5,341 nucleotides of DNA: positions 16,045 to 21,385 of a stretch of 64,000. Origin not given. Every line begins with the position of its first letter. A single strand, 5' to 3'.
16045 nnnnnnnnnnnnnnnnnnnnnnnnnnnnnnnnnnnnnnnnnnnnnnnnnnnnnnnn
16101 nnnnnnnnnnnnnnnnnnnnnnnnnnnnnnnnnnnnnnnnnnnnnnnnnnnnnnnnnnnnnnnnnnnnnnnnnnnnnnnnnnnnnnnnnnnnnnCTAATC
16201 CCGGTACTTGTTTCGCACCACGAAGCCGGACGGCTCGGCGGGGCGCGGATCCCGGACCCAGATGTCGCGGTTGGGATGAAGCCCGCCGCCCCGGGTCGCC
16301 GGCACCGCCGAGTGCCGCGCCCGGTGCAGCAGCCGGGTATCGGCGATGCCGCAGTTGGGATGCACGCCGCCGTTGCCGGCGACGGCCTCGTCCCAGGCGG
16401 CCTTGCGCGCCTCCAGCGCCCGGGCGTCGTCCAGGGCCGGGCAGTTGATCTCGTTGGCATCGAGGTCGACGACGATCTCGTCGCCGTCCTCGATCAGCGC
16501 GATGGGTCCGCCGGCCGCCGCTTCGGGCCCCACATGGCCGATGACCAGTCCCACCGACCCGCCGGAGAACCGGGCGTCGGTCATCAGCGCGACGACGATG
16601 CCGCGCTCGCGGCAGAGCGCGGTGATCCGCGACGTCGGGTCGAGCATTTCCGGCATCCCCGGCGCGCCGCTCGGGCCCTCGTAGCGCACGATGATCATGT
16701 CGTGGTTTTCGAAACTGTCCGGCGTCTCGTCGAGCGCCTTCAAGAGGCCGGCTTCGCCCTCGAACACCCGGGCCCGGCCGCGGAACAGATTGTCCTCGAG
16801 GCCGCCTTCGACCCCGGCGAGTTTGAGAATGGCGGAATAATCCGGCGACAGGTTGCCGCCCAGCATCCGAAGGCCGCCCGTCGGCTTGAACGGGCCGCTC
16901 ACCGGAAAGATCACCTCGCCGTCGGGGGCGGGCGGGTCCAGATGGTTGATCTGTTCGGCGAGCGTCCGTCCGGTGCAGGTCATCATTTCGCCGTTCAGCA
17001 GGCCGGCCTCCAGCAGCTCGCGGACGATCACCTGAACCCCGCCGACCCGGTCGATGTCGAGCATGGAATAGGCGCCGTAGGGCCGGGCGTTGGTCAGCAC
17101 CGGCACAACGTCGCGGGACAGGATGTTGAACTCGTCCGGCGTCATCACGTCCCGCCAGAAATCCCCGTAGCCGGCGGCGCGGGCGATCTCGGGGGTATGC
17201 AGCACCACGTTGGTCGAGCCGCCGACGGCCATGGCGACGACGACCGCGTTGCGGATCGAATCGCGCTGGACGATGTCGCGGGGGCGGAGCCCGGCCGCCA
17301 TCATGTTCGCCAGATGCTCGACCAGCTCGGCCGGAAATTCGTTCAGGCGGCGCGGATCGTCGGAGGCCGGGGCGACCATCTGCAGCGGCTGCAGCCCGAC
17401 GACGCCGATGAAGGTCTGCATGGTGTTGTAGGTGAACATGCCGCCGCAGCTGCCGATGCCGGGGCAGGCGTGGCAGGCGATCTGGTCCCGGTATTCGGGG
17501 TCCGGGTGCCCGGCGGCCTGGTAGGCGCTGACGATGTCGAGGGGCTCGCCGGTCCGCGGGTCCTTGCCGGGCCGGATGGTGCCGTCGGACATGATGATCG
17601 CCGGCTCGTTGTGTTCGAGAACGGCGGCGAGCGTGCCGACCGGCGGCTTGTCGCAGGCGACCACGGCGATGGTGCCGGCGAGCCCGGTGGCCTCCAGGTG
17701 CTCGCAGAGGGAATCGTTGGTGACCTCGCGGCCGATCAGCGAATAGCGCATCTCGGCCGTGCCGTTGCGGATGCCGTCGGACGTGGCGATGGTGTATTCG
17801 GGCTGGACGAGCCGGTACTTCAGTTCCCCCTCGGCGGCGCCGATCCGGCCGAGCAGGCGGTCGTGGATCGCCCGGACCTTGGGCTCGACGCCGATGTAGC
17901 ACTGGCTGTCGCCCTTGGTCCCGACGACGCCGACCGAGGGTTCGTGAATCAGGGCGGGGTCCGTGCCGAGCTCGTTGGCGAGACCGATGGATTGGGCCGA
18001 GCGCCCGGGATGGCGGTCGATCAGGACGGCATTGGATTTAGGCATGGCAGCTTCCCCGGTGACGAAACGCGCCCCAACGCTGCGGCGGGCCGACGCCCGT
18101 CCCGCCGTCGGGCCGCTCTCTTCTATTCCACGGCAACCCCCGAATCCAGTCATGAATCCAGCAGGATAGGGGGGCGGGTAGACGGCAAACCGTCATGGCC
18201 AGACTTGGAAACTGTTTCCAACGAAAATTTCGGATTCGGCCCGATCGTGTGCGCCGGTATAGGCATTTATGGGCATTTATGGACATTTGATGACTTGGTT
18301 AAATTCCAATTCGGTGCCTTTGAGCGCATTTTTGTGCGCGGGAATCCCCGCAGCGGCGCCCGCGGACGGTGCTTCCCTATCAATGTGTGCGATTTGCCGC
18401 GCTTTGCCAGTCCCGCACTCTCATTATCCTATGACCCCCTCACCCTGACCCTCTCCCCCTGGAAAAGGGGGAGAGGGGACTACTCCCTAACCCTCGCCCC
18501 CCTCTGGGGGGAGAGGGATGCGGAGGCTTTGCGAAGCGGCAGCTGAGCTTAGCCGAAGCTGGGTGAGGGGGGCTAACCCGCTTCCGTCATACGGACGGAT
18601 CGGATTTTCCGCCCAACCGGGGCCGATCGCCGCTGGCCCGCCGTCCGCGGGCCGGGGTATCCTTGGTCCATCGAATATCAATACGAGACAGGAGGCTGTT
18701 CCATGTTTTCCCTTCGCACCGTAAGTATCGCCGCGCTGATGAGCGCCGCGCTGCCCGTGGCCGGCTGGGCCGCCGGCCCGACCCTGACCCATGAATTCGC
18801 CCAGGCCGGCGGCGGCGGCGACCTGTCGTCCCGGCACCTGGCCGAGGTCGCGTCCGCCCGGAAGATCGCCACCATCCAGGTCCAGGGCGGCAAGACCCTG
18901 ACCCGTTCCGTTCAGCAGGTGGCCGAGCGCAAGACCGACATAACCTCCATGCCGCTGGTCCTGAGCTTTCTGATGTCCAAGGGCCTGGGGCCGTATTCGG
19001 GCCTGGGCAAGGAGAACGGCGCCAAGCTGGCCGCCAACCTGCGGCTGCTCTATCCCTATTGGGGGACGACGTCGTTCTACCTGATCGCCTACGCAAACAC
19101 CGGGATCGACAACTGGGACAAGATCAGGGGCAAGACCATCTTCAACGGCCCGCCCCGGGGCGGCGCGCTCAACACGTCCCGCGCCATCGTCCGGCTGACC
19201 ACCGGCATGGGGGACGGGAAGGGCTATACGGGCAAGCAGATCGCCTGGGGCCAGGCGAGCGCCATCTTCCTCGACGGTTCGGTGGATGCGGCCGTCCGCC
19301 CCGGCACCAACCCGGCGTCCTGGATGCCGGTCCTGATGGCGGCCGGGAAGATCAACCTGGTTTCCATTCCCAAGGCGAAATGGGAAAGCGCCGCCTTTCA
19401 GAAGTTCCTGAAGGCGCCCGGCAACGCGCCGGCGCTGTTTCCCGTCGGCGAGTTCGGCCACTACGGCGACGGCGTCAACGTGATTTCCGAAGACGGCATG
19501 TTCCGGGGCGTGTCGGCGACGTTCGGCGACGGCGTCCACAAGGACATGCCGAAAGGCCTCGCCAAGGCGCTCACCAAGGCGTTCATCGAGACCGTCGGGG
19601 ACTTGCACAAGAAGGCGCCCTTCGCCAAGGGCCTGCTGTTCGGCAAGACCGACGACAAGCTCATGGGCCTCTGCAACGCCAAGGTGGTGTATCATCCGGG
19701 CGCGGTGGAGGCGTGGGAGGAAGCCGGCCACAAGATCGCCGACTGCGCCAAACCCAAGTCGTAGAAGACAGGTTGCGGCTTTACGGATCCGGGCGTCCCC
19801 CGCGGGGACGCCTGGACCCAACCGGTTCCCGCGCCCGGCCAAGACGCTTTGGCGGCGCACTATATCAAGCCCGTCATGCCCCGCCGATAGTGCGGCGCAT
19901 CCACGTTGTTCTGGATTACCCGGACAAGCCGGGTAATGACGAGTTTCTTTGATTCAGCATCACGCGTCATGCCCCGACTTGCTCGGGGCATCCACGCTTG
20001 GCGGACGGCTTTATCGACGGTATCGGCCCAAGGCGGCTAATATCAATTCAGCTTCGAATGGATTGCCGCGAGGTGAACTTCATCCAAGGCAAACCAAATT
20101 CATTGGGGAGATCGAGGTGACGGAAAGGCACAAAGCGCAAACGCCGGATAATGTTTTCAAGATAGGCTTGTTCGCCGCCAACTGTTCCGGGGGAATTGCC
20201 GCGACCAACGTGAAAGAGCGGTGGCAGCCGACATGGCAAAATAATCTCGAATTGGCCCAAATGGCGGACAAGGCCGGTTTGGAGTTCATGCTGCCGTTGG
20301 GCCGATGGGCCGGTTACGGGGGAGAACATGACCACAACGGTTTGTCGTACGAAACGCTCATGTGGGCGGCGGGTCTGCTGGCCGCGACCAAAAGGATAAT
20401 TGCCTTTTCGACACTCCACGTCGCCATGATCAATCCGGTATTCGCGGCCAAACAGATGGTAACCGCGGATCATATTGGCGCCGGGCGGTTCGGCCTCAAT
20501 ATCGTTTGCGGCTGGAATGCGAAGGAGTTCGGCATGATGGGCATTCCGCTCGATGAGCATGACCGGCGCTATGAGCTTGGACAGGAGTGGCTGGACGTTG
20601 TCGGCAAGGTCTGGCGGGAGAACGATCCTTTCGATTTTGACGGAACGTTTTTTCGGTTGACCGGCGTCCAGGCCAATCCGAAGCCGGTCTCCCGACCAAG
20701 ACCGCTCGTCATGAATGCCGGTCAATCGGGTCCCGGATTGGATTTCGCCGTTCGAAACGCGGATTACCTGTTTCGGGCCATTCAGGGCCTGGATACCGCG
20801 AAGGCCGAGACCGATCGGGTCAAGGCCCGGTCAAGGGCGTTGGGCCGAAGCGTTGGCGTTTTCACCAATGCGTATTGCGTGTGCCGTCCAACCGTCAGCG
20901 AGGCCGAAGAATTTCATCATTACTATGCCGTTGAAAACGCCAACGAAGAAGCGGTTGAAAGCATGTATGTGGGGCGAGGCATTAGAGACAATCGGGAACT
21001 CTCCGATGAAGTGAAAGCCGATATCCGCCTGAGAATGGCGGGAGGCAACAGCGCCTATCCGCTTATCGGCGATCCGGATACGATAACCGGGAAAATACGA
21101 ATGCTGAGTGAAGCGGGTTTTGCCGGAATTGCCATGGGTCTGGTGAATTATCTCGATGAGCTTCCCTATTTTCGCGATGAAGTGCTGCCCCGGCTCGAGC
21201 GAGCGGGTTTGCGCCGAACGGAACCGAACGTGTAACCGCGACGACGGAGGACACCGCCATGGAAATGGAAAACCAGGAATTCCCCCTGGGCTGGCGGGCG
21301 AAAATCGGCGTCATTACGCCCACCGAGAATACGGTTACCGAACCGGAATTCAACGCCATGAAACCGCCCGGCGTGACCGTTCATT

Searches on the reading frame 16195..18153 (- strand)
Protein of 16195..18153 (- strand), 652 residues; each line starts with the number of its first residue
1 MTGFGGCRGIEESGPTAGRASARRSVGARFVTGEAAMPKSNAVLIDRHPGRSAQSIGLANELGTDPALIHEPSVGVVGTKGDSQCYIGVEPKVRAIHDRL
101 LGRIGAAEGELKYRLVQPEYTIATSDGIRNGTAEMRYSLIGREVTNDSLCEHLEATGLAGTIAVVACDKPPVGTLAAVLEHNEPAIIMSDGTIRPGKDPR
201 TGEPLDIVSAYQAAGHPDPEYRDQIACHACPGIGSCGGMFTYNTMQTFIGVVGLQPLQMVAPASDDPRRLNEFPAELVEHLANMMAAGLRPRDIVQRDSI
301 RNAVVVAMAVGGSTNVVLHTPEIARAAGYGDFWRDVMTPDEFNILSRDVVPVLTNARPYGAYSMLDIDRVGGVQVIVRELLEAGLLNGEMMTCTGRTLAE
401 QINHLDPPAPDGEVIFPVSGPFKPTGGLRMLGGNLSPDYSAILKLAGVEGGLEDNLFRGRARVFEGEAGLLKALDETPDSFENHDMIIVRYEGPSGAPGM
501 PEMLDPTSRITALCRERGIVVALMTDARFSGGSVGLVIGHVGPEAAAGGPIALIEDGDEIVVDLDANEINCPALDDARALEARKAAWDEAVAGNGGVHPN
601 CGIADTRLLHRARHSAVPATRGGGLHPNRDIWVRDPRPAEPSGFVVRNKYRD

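Call 40: search_protein_families(library=ncbifam, proteins=[window:16195-18153:-], max_evalue=0.00001)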
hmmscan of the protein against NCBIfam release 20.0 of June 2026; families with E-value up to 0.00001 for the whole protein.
window:16195-18153:- (652 aa): 8 families
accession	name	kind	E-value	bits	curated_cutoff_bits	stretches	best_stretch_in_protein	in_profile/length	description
NF002068.0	PRK00911.1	subfamily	5.5e-128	427.9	644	1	60-589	24-529/559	dihydroxy-acid dehydratase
TIGR00110.1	ilvD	equivalog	2.2e-116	389.6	618.15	1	120-589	59-515/543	dihydroxy-acid dehydratase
NF009103.0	PRK12448.1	equivalog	1.8e-78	264.3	710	2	96-406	51-365/616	dihydroxy-acid dehydratase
NF004784.0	PRK06131.1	subfamily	1.5e-69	234.9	539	1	142-590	101-535/576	dihydroxy-acid dehydratase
NF009560.0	PRK13017.1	subfamily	3.5e-68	230.3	684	1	142-591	104-551/595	dihydroxy-acid dehydratase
NF009559.0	PRK13016.1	equivalog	1.3e-55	188.7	882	1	148-589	107-535/578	L-arabinonate dehydratase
TIGR03432.1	yjhG_yagF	hypoth_equivalog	1.3e-49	168.9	808.15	2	34-404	19-390/640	YjhG/YagF family D-xylonate dehydratase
TIGR01196.1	edd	equivalog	5.3e-48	163.7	708.25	1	123-588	109-569/601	phosphogluconate dehydratase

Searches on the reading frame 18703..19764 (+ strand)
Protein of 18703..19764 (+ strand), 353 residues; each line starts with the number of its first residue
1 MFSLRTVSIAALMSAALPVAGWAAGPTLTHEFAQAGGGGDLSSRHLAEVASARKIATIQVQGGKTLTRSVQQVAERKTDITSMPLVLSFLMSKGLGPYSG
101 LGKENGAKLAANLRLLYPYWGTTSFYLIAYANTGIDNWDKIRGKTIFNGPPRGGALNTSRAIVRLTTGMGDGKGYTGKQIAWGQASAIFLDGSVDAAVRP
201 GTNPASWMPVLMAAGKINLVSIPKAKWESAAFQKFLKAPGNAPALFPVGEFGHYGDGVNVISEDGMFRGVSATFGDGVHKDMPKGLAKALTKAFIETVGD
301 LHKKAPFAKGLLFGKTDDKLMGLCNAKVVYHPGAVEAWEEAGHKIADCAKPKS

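Call 40: search_protein_families(library=ncbifam, proteins=[window:18703-19764:+], max_evalue=0.00001)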
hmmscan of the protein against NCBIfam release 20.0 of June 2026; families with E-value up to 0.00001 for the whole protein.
window:18703-19764:+ (353 aa): 1 family
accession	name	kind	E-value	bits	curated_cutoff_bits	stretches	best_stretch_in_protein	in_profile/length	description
TIGR02122.1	TRAP_TAXI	subfamily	2.6e-11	42.9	84.35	1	9-342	9-320/320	TAXI family TRAP transporter solute-binding subunit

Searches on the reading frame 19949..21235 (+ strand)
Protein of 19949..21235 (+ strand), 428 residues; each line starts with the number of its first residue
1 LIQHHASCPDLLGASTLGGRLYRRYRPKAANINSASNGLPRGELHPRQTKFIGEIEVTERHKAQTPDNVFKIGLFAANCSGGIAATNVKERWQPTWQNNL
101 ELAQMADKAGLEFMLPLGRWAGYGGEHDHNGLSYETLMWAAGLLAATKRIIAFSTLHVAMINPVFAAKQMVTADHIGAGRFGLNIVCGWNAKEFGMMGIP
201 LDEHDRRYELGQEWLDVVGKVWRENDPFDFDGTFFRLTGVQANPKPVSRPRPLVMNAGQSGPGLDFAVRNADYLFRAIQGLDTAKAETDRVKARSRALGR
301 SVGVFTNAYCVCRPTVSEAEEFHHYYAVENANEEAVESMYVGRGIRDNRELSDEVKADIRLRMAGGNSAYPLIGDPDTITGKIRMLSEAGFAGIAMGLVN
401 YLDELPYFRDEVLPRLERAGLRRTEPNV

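Call 40: search_protein_families(library=ncbifam, proteins=[window:19949-21235:+], max_evalue=0.00001)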
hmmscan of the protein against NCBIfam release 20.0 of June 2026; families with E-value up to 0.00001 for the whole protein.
window:19949-21235:+ (428 aa): 11 families
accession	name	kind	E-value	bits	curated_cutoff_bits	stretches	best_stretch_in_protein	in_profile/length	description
TIGR04021.1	LLM_DMSO2_sfnG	equivalog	1.9e-55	188.7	382.95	1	75-417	6-346/350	dimethylsulfone monooxygenase SfnG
TIGR03612.1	RutA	equivalog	1e-38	133.8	498.3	1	71-354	2-285/355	pyrimidine utilization protein A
TIGR03860.1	FMN_nitrolo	subfamily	5.2e-34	117.8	279.7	2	102-223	34-161/422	NtaA/DmoA family FMN-dependent monooxygenase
TIGR03565.1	alk_sulf_monoox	equivalog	6.2e-25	88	518.2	1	135-416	54-346/346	FMNH2-dependent alkanesulfonate monooxygenase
TIGR03560.1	F420_Rv1855c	subfamily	2.9e-24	86.1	231.4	1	92-302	8-219/227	TIGR03560 family F420-dependent LLM class oxidoreductase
NF001939.1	PRK00719.1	subfamily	1.3e-23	83.4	510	1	135-419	53-349/373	alkanesulfonate monooxygenase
TIGR03619.1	F420_Rv2161c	subfamily_domain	3.9e-23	82.3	166.9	1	125-314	36-221/247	TIGR03619 family F420-dependent LLM class oxidoreductase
TIGR03571.1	lucif_BA3436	subfamily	1e-12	47.9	303.9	1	78-292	19-222/304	TIGR03571 family LLM class oxidoreductase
TIGR03621.1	F420_MSMEG_2516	subfamily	1.4e-11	44.1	213.15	1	145-290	51-184/295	TIGR03621 family F420-dependent LLM class oxidoreductase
TIGR04020.1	seco_metab_LLM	subfamily_domain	4.6e-10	39.1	244.45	1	95-260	17-174/341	MupA/Atu3671 family FMN-dependent luciferase-like monooxygenase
TIGR03557.1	F420_G6P_family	subfamily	9.1e-06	25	210.4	0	100-277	16-188/316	TIGR03557 family F420-dependent LLM class oxidoreductase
